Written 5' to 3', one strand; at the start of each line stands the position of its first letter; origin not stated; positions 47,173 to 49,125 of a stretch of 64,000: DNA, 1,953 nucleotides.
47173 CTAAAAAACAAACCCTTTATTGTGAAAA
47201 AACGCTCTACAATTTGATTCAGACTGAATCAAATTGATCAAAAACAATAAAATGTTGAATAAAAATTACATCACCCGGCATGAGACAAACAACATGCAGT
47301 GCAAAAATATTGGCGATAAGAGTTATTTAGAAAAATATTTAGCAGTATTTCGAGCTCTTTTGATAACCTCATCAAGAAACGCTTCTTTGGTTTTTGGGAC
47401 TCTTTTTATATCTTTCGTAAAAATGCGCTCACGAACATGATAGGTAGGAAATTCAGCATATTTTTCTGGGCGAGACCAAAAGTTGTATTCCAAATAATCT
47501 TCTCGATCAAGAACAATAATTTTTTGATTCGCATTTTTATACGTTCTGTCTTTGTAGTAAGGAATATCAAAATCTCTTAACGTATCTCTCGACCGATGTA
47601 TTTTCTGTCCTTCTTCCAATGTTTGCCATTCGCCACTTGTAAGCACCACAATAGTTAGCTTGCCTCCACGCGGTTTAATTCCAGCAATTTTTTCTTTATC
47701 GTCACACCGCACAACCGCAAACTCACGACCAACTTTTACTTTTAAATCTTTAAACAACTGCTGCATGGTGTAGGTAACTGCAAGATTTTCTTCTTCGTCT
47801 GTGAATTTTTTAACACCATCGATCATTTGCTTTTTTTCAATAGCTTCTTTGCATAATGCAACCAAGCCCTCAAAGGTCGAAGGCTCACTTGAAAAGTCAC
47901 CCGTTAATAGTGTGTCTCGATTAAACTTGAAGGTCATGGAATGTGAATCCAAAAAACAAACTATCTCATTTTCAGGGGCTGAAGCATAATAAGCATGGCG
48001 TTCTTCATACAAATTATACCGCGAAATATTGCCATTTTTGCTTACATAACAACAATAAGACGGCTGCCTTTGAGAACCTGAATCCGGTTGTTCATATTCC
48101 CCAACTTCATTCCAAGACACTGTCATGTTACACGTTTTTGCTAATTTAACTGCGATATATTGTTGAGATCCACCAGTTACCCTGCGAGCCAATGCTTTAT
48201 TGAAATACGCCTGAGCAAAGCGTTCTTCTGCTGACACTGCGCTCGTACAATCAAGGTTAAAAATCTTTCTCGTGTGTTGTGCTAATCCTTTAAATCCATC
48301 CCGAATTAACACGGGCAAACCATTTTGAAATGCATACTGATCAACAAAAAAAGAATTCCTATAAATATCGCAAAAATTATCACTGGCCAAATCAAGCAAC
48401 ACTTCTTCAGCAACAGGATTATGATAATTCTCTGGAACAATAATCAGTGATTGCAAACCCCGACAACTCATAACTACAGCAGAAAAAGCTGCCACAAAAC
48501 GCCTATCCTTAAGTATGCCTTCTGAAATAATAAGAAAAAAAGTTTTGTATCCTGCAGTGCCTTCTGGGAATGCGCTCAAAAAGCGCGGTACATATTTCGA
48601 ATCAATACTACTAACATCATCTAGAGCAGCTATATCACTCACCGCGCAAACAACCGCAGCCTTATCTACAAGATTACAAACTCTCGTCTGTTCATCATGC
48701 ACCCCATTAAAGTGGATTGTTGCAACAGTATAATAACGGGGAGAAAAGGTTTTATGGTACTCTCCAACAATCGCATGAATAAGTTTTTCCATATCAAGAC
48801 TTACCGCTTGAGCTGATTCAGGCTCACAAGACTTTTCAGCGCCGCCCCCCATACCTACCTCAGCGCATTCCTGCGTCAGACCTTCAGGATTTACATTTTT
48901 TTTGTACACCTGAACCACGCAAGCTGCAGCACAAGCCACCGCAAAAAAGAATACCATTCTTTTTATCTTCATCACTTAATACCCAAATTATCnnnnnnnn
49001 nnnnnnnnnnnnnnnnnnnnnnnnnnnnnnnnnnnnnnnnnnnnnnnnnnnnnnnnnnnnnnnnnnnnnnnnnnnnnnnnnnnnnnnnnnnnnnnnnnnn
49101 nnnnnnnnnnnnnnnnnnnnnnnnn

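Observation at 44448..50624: Five-gene minus-strand block: two paralogous secreted proteins flank TspO and an orphan, next to a large transporter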

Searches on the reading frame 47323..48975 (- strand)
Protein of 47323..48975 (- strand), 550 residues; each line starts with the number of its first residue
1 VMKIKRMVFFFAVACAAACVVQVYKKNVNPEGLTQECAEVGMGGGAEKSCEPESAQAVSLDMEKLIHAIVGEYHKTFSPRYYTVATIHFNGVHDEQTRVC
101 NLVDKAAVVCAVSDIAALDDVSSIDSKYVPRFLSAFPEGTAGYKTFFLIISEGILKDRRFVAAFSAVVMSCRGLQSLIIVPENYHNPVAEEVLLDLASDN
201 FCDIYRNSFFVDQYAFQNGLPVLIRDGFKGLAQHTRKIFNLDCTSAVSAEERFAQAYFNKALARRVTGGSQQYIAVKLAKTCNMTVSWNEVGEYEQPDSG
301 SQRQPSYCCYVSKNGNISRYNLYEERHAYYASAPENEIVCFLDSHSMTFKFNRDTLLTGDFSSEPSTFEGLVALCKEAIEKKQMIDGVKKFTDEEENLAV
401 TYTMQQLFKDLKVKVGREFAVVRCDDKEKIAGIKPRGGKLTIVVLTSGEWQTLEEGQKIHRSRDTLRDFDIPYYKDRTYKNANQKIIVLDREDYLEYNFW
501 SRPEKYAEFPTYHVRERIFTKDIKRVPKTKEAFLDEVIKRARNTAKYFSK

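Call 4: search_protein_families(library=pfam, proteins=[window:47323-48975:-], max_evalue=0.1)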
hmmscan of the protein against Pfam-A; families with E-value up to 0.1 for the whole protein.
window:47323-48975:- (550 aa): 0 families

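Call 5: search_protein_families(library=ncbifam, proteins=[window:47323-48975:-], max_evalue=0.1)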
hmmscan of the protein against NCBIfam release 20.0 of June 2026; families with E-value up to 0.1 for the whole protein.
window:47323-48975:- (550 aa): 0 families

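Call 6: search_solved_structures(query=window:47323-48975:-, max_evalue=1)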
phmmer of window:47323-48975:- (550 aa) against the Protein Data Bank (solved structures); distinct sequences matched with E-value up to 1: 2.
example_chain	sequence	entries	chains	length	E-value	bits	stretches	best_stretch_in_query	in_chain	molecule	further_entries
1z87_A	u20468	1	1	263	0.24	13.2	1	217-308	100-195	Alpha-1-syntrophin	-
4hop_A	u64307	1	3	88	0.72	11.6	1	217-272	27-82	Alpha-1-syntrophin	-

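Call 9: find_homologous_proteins(query=window:47323-48975:-)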
Query window:47323-48975:- (550 aa): 1 proteins with E <= 0.001 among 8000 candidates.
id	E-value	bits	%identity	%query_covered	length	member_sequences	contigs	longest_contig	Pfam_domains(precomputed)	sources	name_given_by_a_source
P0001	0.0e+0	1248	100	99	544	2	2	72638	-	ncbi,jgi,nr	ncbi:hypothetical protein FJ366_01625 [Candidatus Dependentiae bacterium]|nr:hypothetical protein [C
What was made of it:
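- The word-index search found only the query itself (call 9).
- Tried and rejected: The word-index search found only the query (call 9).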

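Call 22: search_protein_representatives(alignment_id=A1)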
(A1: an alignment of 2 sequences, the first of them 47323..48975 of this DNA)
Query: 2 sequences, 561 profile positions. Proteins with E-value up to 0.001 (for the whole library): 2; up to 1e-10: 2; up to 1e-30: 2. The best 2 are listed.
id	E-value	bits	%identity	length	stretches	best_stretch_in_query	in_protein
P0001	0.0e+00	1154.4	-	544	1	7-561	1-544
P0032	1.5e-184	631.0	-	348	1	3-392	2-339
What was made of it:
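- A profile HMM search of 1.84e9 representative proteins returned only the two window proteins (call 22).
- Tried and rejected: The exhaustive profile search found only the two window paralogues (call 22).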

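Call 33: predict_structure(alignment_id=A1)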
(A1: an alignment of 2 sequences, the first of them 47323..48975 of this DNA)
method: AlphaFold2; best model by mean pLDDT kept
length: 550 residues; sequences in the alignment: 2
mean_pLDDT: 43.1   pTM: 0.33
mean pLDDT of the five models: 43.1, 41.3, 37.5, 37.5, 34.3
residues with pLDDT >= 90: 0; 70-90: 3; 50-70: 162; < 50: 385
segments of 3 or more residues with pLDDT < 50: 1-3, 17-60, 76-78, 80-82, 92-104, 118-130, 137-142, 165-173, 190-192, 194-210, 219-221, 224-270, 292-305, 321-335, 344-349, 351-366, 384-550
pLDDT, mean of each block of 10 residues (from residue 1): 52 53 39 32 29 39 58 52 55 42 53 56 39 49 57 59 48 57 52 45 38 52 43 26 31 42 38 62 64 37 49 59 43 49 49 36 48 62 41 36 36 33 35 37 37 40 31 29 35 27 25 25 34 41 32
secondary structure, 60 per line:
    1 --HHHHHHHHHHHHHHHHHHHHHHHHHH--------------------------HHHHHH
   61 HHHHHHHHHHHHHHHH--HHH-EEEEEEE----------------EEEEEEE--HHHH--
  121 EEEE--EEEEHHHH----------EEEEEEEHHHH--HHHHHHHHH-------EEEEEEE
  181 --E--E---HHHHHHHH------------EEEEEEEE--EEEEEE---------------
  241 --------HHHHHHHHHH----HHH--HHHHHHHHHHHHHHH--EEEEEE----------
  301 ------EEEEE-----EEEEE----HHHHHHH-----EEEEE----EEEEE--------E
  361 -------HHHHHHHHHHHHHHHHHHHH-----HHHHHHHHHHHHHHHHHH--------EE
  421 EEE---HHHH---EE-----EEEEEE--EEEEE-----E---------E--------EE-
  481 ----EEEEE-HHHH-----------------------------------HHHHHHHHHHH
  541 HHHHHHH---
elements in order: H3-28 H55-76 E83-89 E106-112 H115-118 E121-124 E127-130 H131-134 E145-151 H152-155 H158-166 E174-180 H190-197 E210-217 E220-225 H249-258 H268-282 E285-290 E307-311 E317-321 H326-332 E338-342 E347-351 H368-387 H393-410 E419-423 H427-430 E441-446 E449-453 E485-489 H491-494 H530-547

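Call 35: search_solved_structures(query=A1, max_evalue=10)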
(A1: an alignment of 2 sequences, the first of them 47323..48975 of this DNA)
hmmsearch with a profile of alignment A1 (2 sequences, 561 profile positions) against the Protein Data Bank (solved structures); distinct sequences matched with E-value up to 10: 0.
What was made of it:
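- On Alpha/beta hydrolase fold: No sequence match (calls 4, 6, 35).
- No sequence or profile match to any hydrolase family or PDB chain (calls 4, 5, 6, 35).
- Tried and rejected: PDB searches with the single sequence and with the profile gave none (calls 6, 35).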

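Call 36: search_protein_families(library=phrogs, proteins=[window:47323-48975:-], max_evalue=0.1)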
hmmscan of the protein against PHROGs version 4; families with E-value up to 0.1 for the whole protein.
window:47323-48975:- (550 aa): 0 families

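Call 37: search_protein_families(library=padloc, proteins=[window:47323-48975:-], max_evalue=0.1)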
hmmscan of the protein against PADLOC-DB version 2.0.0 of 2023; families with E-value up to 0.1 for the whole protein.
window:47323-48975:- (550 aa): 0 families

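Call 41: fold_search(model_id=the predicted structure, library=pdb)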
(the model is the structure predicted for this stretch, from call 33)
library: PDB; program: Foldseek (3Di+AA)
matches with E <= 10: 359; with E <= 0.001: 0
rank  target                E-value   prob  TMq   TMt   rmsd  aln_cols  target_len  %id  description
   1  4uzf_B                2.6e-01  0.03  0.10  0.14  19.7       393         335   11  R66E mutant of FAD synthetase from Corynebacterium ammoniagenes (released 2015-04-08)
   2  5fnz_B                2.7e-01  0.03  0.10  0.14  19.2       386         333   10  F206W mutant of FAD synthetase from Corynebacterium ammoniagenes (released 2016-11-30)
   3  8rl2_CB               4.4e-01  0.06  0.09  0.10  16.2       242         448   12  Human pre-60S - State 5 (released 2025-01-15)
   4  9qlo_CZ               5.3e-01  0.11  0.14  0.30  21.0       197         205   11  NMT1-NAC bound human RNC with full length ARF1 - State 1 (released 2026-02-18)
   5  4er6                  5.7e-01  0.05  0.13  0.18  19.4       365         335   11  Crystal structure of human DOT1L in complex with inhibitor SGC0946 (released 2012-05-16)
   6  9qlp_CZ               6.8e-01  0.09  0.13  0.28  19.6       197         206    9  NMT1-NAC bound human RNC with full length ARF1 - State 2 (released 2026-02-18)
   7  9okc_B                6.8e-01  0.07  0.11  0.12  16.6       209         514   11  22bin20S complex (NSF-alphaSNAP-2:2 syntaxin-1a:SNAP-25), hydrolyzing, class 17 (released 2025-08-06)
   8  8idt_A                6.8e-01  0.04  0.09  0.12  16.2       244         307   13  human nuclear pre-60S ribosomal particle - State G (released 2023-08-09)
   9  4uze_B                7.2e-01  0.02  0.10  0.14  19.6       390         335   10  R66A mutant of FAD synthetase from Corynebacterium ammoniagenes (released 2015-04-08)
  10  5fo1_B                7.7e-01  0.02  0.10  0.13  19.7       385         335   10  E301A mutant of FAD synthetase from Corynebacterium ammoniagenes (released 2016-11-30)
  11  9omq_B                8.2e-01  0.06  0.10  0.08  11.8       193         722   14  NSF, substrate free, hydrolyzing, class 24 (released 2025-08-06)
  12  9olo_B                8.2e-01  0.05  0.11  0.09  15.1       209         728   12  22bin20S complex (NSF-alphaSNAP-2:2 syntaxin-1a:SNAP-25), hydrolyzing, class 19 (released 2025-08-06)
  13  7jpo_B                8.7e-01  0.06  0.12  0.23  12.1       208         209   12  ORC-O1AAA: Human Origin Recognition Complex (ORC) with dynamic/unresolved ORC2 WH (released 2020-09-02)
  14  9pd1_B                9.2e-01  0.06  0.11  0.11  14.9       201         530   10  22bin20S complex (NSF-alphaSNAP-2:2 syntaxin-1a:SNAP-25), hydrolyzing, class 20 (released 2025-08-06)
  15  2yha                  9.8e-01  0.04  0.13  0.17  16.2       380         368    9  Crystal Structure of the N. crassa QDE-2 AGO MID-PIWI Domains (released 2011-06-15)
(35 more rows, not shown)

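Call 72: search_dna_similar(query=window:47323-48975:-, collection=plasmids, mode=protein, max_evalue=0.01, max_rows=10)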
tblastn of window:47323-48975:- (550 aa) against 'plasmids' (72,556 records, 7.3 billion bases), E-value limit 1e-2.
No match.

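Call 85: find_related_loci(query=A1, collection=metagenome_contigs, flank=8000)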
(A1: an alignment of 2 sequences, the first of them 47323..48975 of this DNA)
Query A1 (550 aa) in metagenome_contigs; peptide patterns used: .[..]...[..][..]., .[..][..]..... (x = any residue, [..] = any of these).
244 stretches matched a pattern, but none encodes a relative of the query by tblastn (E <= 1e-3).

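Call 86: find_related_loci(query=A1, collection=viral_contigs, flank=5000)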
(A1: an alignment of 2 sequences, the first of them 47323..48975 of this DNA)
Query A1 (550 aa) in viral_contigs; peptide patterns used: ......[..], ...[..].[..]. (x = any residue, [..] = any of these).
20 stretches matched a pattern, but none encodes a relative of the query by tblastn (E <= 1e-3).
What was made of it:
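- No related loci in metagenome or viral contigs (calls 85, 86) and none in plasmids (call 72).
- Tried and rejected: Plasmids, viral contigs and metagenome contigs gave nothing (calls 72, 85, 86).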
